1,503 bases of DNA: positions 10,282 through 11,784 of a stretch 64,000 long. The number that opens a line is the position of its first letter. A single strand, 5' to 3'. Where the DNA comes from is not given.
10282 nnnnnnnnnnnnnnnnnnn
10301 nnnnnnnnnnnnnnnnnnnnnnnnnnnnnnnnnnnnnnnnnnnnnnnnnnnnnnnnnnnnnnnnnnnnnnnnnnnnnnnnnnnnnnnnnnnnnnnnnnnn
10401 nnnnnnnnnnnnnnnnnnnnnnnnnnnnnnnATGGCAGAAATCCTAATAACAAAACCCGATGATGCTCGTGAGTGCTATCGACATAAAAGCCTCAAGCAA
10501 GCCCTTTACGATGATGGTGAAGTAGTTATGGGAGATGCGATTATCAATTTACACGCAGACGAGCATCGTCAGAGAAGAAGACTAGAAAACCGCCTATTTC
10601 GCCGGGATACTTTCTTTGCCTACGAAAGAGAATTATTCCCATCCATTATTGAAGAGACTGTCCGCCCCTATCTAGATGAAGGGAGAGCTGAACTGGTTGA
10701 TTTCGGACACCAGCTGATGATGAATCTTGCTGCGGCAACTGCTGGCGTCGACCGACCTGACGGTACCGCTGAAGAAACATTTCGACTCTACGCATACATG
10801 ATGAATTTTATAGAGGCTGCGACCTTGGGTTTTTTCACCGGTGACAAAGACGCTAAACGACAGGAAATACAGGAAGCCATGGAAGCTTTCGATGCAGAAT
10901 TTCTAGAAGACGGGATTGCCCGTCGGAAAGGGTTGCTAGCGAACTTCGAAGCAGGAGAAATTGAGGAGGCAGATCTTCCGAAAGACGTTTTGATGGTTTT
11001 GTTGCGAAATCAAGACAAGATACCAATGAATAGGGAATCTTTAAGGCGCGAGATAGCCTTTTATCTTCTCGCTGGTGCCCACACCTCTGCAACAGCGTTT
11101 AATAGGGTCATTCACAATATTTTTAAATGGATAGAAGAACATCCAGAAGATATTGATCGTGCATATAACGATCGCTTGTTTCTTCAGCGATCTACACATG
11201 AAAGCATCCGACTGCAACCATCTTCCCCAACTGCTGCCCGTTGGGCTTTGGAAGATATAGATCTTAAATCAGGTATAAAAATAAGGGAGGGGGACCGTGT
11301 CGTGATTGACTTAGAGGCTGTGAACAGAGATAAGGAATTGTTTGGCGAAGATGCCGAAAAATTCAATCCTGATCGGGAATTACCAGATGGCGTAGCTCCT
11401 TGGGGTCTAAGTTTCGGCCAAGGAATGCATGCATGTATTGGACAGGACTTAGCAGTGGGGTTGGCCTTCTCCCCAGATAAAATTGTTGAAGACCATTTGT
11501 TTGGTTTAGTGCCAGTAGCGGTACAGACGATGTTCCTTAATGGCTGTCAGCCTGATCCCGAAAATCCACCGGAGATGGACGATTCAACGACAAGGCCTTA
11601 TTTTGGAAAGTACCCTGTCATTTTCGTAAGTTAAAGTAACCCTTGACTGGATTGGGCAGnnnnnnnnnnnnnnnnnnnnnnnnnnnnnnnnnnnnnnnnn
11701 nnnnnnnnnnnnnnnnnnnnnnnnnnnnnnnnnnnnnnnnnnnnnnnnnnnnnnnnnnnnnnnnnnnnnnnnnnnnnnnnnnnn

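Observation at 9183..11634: Tandem pair of divergent P450s with His in place of the conserved I-helix acid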

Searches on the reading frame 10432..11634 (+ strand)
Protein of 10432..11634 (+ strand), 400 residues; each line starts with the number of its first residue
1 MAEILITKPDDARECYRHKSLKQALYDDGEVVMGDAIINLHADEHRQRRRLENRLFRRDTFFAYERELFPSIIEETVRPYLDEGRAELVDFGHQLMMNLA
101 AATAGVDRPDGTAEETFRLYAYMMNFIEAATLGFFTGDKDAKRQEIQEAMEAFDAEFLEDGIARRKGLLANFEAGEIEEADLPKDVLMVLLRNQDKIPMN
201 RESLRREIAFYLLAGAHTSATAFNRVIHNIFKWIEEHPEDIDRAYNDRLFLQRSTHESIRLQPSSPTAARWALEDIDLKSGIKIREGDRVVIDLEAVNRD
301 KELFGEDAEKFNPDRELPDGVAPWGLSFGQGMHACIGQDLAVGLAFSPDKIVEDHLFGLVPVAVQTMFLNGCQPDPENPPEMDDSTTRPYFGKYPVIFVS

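Call 4: search_protein_families(library=pfam, proteins=[window:10432-11634:+], max_evalue=0.01)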
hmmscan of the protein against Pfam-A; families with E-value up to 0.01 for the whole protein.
window:10432-11634:+ (400 aa): 1 family
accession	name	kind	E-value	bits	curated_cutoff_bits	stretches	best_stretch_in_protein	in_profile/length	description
PF00067.27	p450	-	2.7e-18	66.4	22.8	1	181-341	236-417/462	Cytochrome P450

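Call 5: search_protein_families(library=ncbifam, proteins=[window:10432-11634:+], max_evalue=0.01)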
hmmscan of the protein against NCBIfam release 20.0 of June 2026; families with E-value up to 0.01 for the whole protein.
window:10432-11634:+ (400 aa): 10 families
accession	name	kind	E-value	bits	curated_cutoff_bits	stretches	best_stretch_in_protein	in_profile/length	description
TIGR04538.1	P450_cycloAA_1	subfamily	1.9e-15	56.6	500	1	24-342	55-352/395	cytochrome P450, cyclodipeptide synthase-associated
NF041802.1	P450_SolI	exception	8.2e-14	50.9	850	1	184-341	233-380/424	solanimycin biosynthesis cytochrome P450 SolI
TIGR04458.1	CYP450_TxtE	equivalog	1.7e-12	46.7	500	1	236-341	261-360/403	4-nitrotryptophan synthase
NF041177.1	Cyp119_Thmprot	equivalog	8.5e-11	41.2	680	1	243-341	235-325/368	cytochrome P450 Cyp119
NF045812.1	PentlenOxigase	equivalog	1.8e-10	40.3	800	1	250-340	301-393/444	pentalenene oxygenase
TIGR04515.1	P450_rel_GT_act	subfamily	1.2e-08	34.8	343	1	153-318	178-325/386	P450-derived glycosyltransferase activator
NF045816.1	PentlenlactSyn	equivalog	2.5e-07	29.8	700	1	266-341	282-351/396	pentalenolactone synthase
NF050147.1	aminopyruv_ApyO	equivalog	1.4e-06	27.2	525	1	248-344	286-381/444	RiPP biosynthesis cytochrome P450 ApyO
NF051859.1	AlbFlvMonOxTrpSyn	equivalog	1.9e-06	26.7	700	1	252-320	321-387/457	bifunctional albaflavenone monooxygenase/terpene synthase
NF053744.1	FAProxCypCBc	equivalog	0.00055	18.6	600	0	234-315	258-338/416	CYP152 family fatty-acid peroxygenase CypC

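Call 8: search_solved_structures(query=window:10432-11634:+, max_evalue=0.001, show_alignments=2)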
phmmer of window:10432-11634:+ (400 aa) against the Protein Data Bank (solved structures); distinct sequences matched with E-value up to 0.001: 387 (the best 60 are shown).
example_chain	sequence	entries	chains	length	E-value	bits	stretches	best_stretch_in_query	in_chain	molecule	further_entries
1zo4_A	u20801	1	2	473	1.7e-12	50.6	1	183-342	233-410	Bifunctional P-450:NADPH-P450 reductase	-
3psx_A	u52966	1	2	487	1.8e-12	50.5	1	183-342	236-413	Bifunctional P-450/NADPH-P450 reductase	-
4hgf_A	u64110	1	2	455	3.7e-12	49.4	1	183-342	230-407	Bifunctional P-450/NADPH-P450 reductase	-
7y0r_A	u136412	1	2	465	3.8e-12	49.4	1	184-342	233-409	Bifunctional cytochrome P450/NADPH--P450 reductase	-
9l7v_A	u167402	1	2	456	3.9e-12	49.4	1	184-342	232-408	Bifunctional cytochrome P450/NADPH--P450 reductase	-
4key_A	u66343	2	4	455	3.9e-12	49.4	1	184-342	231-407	Bifunctional P-450/NADPH-P450 reductase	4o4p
9l7s_A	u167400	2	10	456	3.9e-12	49.4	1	184-342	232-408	Bifunctional cytochrome P450/NADPH--P450 reductase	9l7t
4kew_A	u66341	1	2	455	3.9e-12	49.4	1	184-342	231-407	Bifunctional P-450/NADPH-P450 reductase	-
2x7y_A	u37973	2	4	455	3.9e-12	49.3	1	184-342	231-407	BIFUNCTIONAL P-450/NADPH-P450 REDUCTASE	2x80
9l7u_A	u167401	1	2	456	3.9e-12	49.3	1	184-342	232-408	Bifunctional cytochrome P450/NADPH--P450 reductase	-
1bu7_A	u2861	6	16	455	3.9e-12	49.3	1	184-342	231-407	PROTEIN (CYTOCHROME P450) | CYTOCHROME P450 BM-3 | CYTOCHROME P450 102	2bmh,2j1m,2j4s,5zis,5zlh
7wy2_A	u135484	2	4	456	3.9e-12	49.3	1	184-342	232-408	Bifunctional cytochrome P450/NADPH--P450 reductase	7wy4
4kf2_A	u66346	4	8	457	3.9e-12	49.3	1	184-342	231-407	Bifunctional P-450/NADPH-P450 reductase | Bifunctional cytochrome P450/NADPH--P450 reductase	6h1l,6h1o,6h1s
6hn8_A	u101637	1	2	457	3.9e-12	49.3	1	184-342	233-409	Bifunctional cytochrome P450/NADPH--P450 reductase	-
7wy3_A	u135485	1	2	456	3.9e-12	49.3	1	184-342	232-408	Bifunctional cytochrome P450/NADPH--P450 reductase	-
4kf0_A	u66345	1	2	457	3.9e-12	49.3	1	184-342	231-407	Bifunctional P-450/NADPH-P450 reductase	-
23ub_A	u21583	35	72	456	3.9e-12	49.3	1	184-342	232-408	Bifunctional cytochrome P450/NADPH--P450 reductase | Bifunctional P-450/NADPH-P450 reductase | Bifunctional cytochrome P450/NADPH-P450 reductase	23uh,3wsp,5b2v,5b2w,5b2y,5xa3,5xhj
4hgh_A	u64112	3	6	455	3.9e-12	49.3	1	184-342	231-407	Bifunctional P-450/NADPH-P450 reductase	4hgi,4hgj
4hgg_A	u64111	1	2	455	3.9e-12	49.3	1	184-342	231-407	Bifunctional P-450/NADPH-P450 reductase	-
6h1t_A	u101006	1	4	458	4e-12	49.3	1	184-342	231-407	Bifunctional cytochrome P450/NADPH--P450 reductase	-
2uwh_A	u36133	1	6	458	4e-12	49.3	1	184-342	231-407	BIFUNCTIONAL P-450: NADPH-P450 REDUCTASE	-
1bvy_A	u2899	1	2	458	4e-12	49.3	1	184-342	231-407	PROTEIN (CYTOCHROME P450 BM-3)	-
9ist_A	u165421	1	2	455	4e-12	49.3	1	184-342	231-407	Bifunctional cytochrome P450/NADPH--P450 reductase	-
9isu_A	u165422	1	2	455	4.1e-12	49.3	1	184-342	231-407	Bifunctional cytochrome P450/NADPH--P450 reductase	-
9iss_A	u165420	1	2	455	4.1e-12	49.3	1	184-342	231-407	Bifunctional cytochrome P450/NADPH--P450 reductase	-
7egn_A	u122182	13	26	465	4.1e-12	49.3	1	183-342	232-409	Bifunctional cytochrome P450/NADPH--P450 reductase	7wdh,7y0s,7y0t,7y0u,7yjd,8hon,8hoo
7wde_A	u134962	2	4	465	4.1e-12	49.3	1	183-342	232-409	Bifunctional cytochrome P450/NADPH--P450 reductase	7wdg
7y9j_A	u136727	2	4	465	4.1e-12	49.3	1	183-342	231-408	Bifunctional cytochrome P450/NADPH--P450 reductase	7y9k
7wdd_A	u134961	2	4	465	4.2e-12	49.3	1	183-342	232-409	Bifunctional cytochrome P450/NADPH--P450 reductase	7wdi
3npl_A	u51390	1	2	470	4.2e-12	49.2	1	184-342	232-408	Bifunctional P-450/NADPH-P450 reductase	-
4zfa_A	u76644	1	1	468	4.2e-12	49.2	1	183-342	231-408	Bifunctional P-450/NADPH-P450 reductase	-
2ij2_A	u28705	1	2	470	4.3e-12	49.2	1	183-342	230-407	Cytochrome P450 BM3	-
3ben_A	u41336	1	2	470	4.3e-12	49.2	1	183-342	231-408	Cytochrome P450 102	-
3kx3_A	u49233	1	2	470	4.3e-12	49.2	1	183-342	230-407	Bifunctional P-450/NADPH-P450 reductase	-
1fag_A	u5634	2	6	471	4.3e-12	49.2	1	183-342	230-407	CYTOCHROME P450 BM-3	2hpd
1jpz_A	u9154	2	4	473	4.3e-12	49.2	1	183-342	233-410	BIFUNCTIONAL P-450:NADPH-P450 REDUCTASE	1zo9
5og9_A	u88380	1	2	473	4.3e-12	49.2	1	183-342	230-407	Bifunctional cytochrome P450/NADPH--P450 reductase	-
6k24_A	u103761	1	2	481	4.5e-12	49.1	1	184-342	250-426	Bifunctional cytochrome P450/NADPH--P450 reductase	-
5dyp_A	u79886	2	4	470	4.7e-12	49.1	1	184-342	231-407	Bifunctional P-450/NADPH-P450 reductase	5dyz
4kpb_A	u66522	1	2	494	4.8e-12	49.1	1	184-342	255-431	Cytochrome P450 BM-3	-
6jmw_A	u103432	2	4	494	4.8e-12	49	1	184-342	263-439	Bifunctional cytochrome P450/NADPH--P450 reductase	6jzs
4kpa_A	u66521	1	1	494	4.8e-12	49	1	184-342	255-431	Cytochrome P450 BM-3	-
9wma_A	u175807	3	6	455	4.9e-12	49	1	185-342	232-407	Bifunctional cytochrome P450/NADPH--P450 reductase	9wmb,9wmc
9uxz_A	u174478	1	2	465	5.3e-12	48.9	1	185-342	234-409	Bifunctional cytochrome P450/NADPH--P450 reductase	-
3m4v_A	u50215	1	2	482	6.3e-12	48.7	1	184-342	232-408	Bifunctional P-450/NADPH-P450 reductase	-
5jq2_A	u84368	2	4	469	6.4e-12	48.7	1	184-342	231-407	P450 BM3 L407C heme domain mutant | Bifunctional cytochrome P450/NADPH--P450 reductase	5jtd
3ejb_B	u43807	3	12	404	6.7e-12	48.6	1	183-341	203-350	Biotin biosynthesis cytochrome P450-like enzyme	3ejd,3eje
7y0p_B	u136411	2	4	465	7.9e-12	48.3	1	185-342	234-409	Bifunctional cytochrome P450/NADPH--P450 reductase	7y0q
4zf6_A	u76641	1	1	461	8.3e-12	48.3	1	184-342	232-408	Bifunctional P-450/NADPH-P450 reductase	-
4zf8_A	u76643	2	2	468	8.6e-12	48.2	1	184-342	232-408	Bifunctional P-450/NADPH-P450 reductase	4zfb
5e9z_A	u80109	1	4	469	9.5e-12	48.1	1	185-343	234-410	Bifunctional cytochrome P450/NADPH--P450 reductase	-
1p0x_A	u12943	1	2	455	9.9e-12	48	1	184-342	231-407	Bifunctional P-450:NADPH-P450 reductase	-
4dud_A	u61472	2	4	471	9.9e-12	48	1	185-342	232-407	cytochrome P450 BM3 variant 2G9C6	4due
4duf_A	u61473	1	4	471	9.9e-12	48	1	185-342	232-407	cytochrome P450 BM3 variant 2G9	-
4duc_A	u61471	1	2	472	1e-11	48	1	185-342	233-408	cytochrome P450 BM3 variant 2G9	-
3nc3_A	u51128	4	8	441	1e-11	48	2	233-341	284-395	Cytochrome P450 cypX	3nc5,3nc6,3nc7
7y9l_A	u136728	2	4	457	1e-11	48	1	184-342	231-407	Bifunctional cytochrome P450/NADPH--P450 reductase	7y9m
5b2u_A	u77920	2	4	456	1e-11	48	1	184-342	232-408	Bifunctional cytochrome P450/NADPH--P450 reductase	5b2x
1yqp_A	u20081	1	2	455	1.1e-11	47.8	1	185-342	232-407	Bifunctional P-450:NADPH-P450 reductase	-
1zoa_A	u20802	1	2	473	1.1e-11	47.8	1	183-342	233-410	Bifunctional P-450:NADPH-P450 reductase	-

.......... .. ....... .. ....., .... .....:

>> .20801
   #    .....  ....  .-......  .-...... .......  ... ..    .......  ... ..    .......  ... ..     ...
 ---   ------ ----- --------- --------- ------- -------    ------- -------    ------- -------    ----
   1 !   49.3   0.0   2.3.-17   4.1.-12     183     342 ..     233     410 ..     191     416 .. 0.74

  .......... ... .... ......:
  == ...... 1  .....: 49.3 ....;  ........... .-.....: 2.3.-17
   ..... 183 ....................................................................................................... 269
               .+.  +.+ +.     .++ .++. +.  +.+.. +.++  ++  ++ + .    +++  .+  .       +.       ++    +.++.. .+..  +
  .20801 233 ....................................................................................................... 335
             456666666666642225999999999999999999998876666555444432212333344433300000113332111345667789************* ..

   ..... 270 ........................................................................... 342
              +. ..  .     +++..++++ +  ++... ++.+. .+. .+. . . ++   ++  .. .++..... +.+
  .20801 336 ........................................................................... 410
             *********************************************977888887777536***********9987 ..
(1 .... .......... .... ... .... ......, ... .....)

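Call 17: find_homologous_proteins(query=window:10432-11634:+, max_evalue=0.00001)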
Query window:10432-11634:+ (400 aa): 1677 proteins with E <= 0.00001 among 8000 candidates; the best 120 are listed.
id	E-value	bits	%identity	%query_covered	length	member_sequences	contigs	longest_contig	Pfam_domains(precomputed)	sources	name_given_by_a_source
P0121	4.2e-269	910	100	100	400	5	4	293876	PF00067.28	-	-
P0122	3.4e-245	832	90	100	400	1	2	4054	PF00067.28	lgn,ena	-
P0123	2.7e-241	819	88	100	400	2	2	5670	PF00067.28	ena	-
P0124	4.3e-240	815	88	100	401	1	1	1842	PF00067.28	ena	-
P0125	1.9e-239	813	88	100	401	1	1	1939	PF00067.28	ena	-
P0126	5.1e-239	811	88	100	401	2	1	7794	PF00067.28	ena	-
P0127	1.0e-238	810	87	100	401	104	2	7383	PF00067.28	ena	-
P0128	5.5e-234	795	86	100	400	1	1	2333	PF00067.28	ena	-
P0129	1.7e-228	777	98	89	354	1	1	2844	PF00067.28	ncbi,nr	ncbi:MAG: cytochrome P450, partial [Actinomycetota bacterium]|nr:cytochrome P450 [Actinomycetota bac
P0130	6.6e-215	732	79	100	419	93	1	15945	PF00067.28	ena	-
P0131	4.0e-213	726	79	100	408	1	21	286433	PF00067.28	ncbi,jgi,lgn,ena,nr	ncbi:MAG: cytochrome P450 [Acidimicrobiales bacterium]|jgi:cytochrome P450|nr:cytochrome P450 [Acidi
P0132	2.6e-212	723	76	100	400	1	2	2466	PF00067.28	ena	-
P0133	2.1e-211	720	78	100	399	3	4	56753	PF00067.28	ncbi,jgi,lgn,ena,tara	tara:strand:- start:19 stop:1218 length:1200 start_codon:yes stop_codon:yes gene_type:complete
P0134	3.8e-211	719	77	100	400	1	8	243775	PF00067.28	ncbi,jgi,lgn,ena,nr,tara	ncbi:MAG: cytochrome P450 [Acidimicrobiaceae bacterium TMED130]|nr:MAG: cytochrome P450 [Acidimicrob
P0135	9.4e-211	718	77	100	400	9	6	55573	PF00067.28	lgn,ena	-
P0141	4.0e-210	716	76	100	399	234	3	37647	PF00067.28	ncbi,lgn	ncbi:MAG: cytochrome P450 [Acidimicrobiales bacterium]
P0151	1.2e-205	701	75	100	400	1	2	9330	PF00067.28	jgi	jgi:cytochrome P450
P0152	1.5e-205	701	75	100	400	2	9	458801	PF00067.28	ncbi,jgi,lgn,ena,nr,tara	ncbi:MAG: cytochrome P450 [Acidimicrobiaceae bacterium]|nr:cytochrome P450 [Acidimicrobiaceae bacter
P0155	4.2e-205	700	73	100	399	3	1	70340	PF00067.28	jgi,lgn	jgi:cytochrome P450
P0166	1.0e-199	682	72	100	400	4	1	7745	PF00067.28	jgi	jgi:cytochrome P450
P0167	2.9e-199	680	74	100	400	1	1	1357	PF00067.28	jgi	jgi:cytochrome P450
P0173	6.7e-197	673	73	100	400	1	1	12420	PF00067.28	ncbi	ncbi:MAG: cytochrome P450 [Acidimicrobiales bacterium]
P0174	7.7e-197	672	72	100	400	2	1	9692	PF00067.28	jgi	jgi:cytochrome P450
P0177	6.2e-195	666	72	100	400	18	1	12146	PF00067.28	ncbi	ncbi:MAG: cytochrome P450 [Actinomycetota bacterium]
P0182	6.2e-194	663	72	100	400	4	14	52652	PF00067.28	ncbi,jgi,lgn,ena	jgi:cytochrome P450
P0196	1.5e-187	642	69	100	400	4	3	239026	PF00067.28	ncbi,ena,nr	ncbi:MAG: cytochrome P450 [bacterium]|nr:cytochrome P450 [bacterium]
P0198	2.7e-187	641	69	100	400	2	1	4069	PF00067.28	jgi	jgi:cytochrome P450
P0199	2.8e-187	641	70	100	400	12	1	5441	PF00067.28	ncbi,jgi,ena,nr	ncbi:MAG: cytochrome P450 [Acidimicrobiaceae bacterium]|nr:cytochrome P450 [Acidimicrobiaceae bacter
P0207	1.7e-184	632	69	100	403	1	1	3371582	PF00067.28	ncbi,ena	-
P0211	5.6e-184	630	70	99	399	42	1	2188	PF00067.28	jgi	jgi:cytochrome P450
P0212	5.8e-184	630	68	100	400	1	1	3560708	PF00067.28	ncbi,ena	-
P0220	2.4e-180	618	73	92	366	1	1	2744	PF00067.28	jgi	jgi:cytochrome P450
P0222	7.8e-180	616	88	76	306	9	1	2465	PF00067.28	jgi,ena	jgi:cytochrome P450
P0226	2.1e-175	602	65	100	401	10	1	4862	PF00067.28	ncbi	ncbi:MAG: cytochrome P450 [Acidimicrobiales bacterium]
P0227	4.5e-175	601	65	98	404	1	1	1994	PF00067.28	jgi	jgi:cytochrome P450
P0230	1.7e-173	596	66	99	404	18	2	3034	PF00067.28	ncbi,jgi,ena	ncbi:MAG: cytochrome P450 [Acidimicrobiales bacterium]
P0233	5.7e-173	594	64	100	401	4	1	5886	PF00067.28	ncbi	ncbi:MAG: cytochrome P450 [Acidimicrobiales bacterium]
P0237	1.6e-171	589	64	100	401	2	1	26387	PF00067.28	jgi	jgi:cytochrome P450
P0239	2.7e-171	588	65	100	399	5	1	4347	PF00067.28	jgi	jgi:cytochrome P450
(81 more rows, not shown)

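Call 24: find_encoding_contigs(protein=P0207, flank=10000, max_places=2)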
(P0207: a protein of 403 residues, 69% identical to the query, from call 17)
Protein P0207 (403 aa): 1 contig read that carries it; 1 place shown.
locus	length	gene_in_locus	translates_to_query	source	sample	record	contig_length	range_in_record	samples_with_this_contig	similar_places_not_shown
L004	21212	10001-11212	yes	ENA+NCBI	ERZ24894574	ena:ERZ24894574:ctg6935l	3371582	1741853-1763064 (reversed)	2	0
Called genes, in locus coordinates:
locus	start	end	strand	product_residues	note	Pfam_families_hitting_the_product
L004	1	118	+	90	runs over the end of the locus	PF12680:SnoaL_2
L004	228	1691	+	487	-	PF00890:FAD_binding_2, PF01266:DAO (weak), PF03486:HI0933_like (weak), PF07992:Pyr_redox_2 (faint), PF12831:FAD_oxidored (weak)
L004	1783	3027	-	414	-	PF00890:FAD_binding_2, PF01266:DAO (weak)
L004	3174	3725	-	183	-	PF13669:Glyoxalase_4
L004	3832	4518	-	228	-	PF00106:adh_short, PF13561:adh_short_C2, PF08659:KR (weak), PF23441:SDR (weak)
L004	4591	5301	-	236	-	PF00005:ABC_tran, PF02463:SMC_N (faint), PF13304:AAA_21 (faint), PF13401:AAA_22 (weak)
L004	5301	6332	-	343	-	PF00005:ABC_tran, PF13304:AAA_21 (faint), PF12399:BCA_ABC_TP_C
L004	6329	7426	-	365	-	PF02653:BPD_transp_2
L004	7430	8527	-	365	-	PF02653:BPD_transp_2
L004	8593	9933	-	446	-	PF13433:Peripla_BP_5, PF13458:Peripla_BP_6, PF01094:ANF_receptor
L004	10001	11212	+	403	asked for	PF00067:p450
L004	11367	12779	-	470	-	PF01979:Amidohydro_1, PF07969:Amidohydro_3 (weak)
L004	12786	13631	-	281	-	PF00817:IMS (faint), PF08827:DUF1805 (faint)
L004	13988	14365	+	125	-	-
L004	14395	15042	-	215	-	-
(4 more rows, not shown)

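Call 25: find_encoding_contigs(protein=P0212, flank=10000, max_places=2)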
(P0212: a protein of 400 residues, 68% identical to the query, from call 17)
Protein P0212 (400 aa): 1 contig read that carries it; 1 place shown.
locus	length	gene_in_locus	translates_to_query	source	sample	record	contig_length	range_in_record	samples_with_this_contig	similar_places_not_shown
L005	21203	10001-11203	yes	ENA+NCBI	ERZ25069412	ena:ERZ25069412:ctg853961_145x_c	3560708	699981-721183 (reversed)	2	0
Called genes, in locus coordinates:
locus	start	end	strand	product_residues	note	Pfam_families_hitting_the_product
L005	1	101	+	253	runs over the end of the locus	PF00106:adh_short, PF08659:KR, PF23441:SDR, PF13561:adh_short_C2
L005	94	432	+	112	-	PF12680:SnoaL_2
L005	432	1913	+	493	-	PF00890:FAD_binding_2, PF01266:DAO (weak), PF03486:HI0933_like (faint), PF07992:Pyr_redox_2 (faint), PF12831:FAD_oxidored (weak)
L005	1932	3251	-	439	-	PF00890:FAD_binding_2, PF01134:GIDA (faint), PF01266:DAO, PF03486:HI0933_like (faint), PF07992:Pyr_redox_2, PF12831:FAD_oxidored, PF13450:NAD_binding_8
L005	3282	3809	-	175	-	PF13669:Glyoxalase_4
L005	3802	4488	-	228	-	PF00106:adh_short, PF13561:adh_short_C2, PF08659:KR (weak), PF23441:SDR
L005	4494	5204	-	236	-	PF00005:ABC_tran, PF02463:SMC_N (faint), PF13304:AAA_21 (faint), PF13401:AAA_22 (faint)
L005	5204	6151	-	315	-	PF00005:ABC_tran, PF02463:SMC_N (faint), PF13304:AAA_21 (faint), PF12399:BCA_ABC_TP_C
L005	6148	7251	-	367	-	PF02653:BPD_transp_2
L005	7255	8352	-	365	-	-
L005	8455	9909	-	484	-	PF13433:Peripla_BP_5, PF13458:Peripla_BP_6, PF01094:ANF_receptor (weak)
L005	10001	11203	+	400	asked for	PF00067:p450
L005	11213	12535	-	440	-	PF07969:Amidohydro_3 (weak), PF01979:Amidohydro_1, PF07969:Amidohydro_3 (weak)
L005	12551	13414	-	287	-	-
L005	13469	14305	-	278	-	PF00106:adh_short, PF08659:KR, PF13561:adh_short_C2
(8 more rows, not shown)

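Call 59: search_dna_similar(query=window:10432-11631:+, collection=plasmids, mode=protein, max_rows=25, max_evalue=1e-20)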
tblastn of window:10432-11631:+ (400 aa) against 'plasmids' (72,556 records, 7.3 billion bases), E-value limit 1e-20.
Records with a match: 6; places in all: 8; records where one place covers at least 80% of the query: 4.
Best place of each record, by identity: <60% 6.
By first word of the organism name: Streptantibioticus 2; Sphingobium 2; Novosphingobium 1; Paracoccus 1.
By predicted mobility (MOB-suite, as given by PLSDB): mobilizable 3; conjugative 3.
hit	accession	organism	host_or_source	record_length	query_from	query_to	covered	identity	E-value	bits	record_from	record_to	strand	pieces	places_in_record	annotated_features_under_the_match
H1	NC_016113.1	Streptantibioticus cattleyicolor NRRL 8057 = DSM 46488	-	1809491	3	398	99%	49.4%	1e-109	360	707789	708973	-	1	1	none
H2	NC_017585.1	Streptantibioticus cattleyicolor NRRL 8057 = DSM 46488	-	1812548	3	398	99%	49.4%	1e-109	360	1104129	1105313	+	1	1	none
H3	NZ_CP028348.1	Novosphingobium sp. THN1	cell culture,surface water of Lake Taihu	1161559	1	398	100%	39.1%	2e-86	293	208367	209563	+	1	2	record has no annotation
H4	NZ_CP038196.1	Paracoccus versutus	single cell,soil adjacent to the roots ...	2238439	13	398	97%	32.8%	4e-50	188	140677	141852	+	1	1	none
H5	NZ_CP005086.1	Sphingobium sp. TKS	-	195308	94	398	76%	28.4%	6e-24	111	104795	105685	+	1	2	cytochrome P450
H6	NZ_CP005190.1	Sphingobium sp. MI1205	-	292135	148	398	63%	27.4%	5e-21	102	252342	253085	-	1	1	cytochrome P450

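Call 60: get_annotated_region(hit=H1, flank=12000)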
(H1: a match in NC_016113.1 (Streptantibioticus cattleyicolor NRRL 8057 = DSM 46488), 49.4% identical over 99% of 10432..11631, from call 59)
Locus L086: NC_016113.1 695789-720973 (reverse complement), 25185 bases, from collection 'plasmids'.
description: Streptantibioticus cattleyicolor NRRL 8057 = DSM 46488 plasmid pSCAT, complete sequence
organism: Streptantibioticus cattleyicolor NRRL 8057 = DSM 46488 (NCBI taxid 1003195)
taxonomy: Bacteria; Actinomycetota; Actinomycetes; Kitasatosporales; Streptomycetaceae; Streptantibioticus; Streptantibioticus cattleyicolor; Streptantibioticus cattleyicolor NRRL 8057 = DSM 46488
host: -; source: -; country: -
typing (MOB-suite, as given by PLSDB): mobilizable; relaxase MOBP
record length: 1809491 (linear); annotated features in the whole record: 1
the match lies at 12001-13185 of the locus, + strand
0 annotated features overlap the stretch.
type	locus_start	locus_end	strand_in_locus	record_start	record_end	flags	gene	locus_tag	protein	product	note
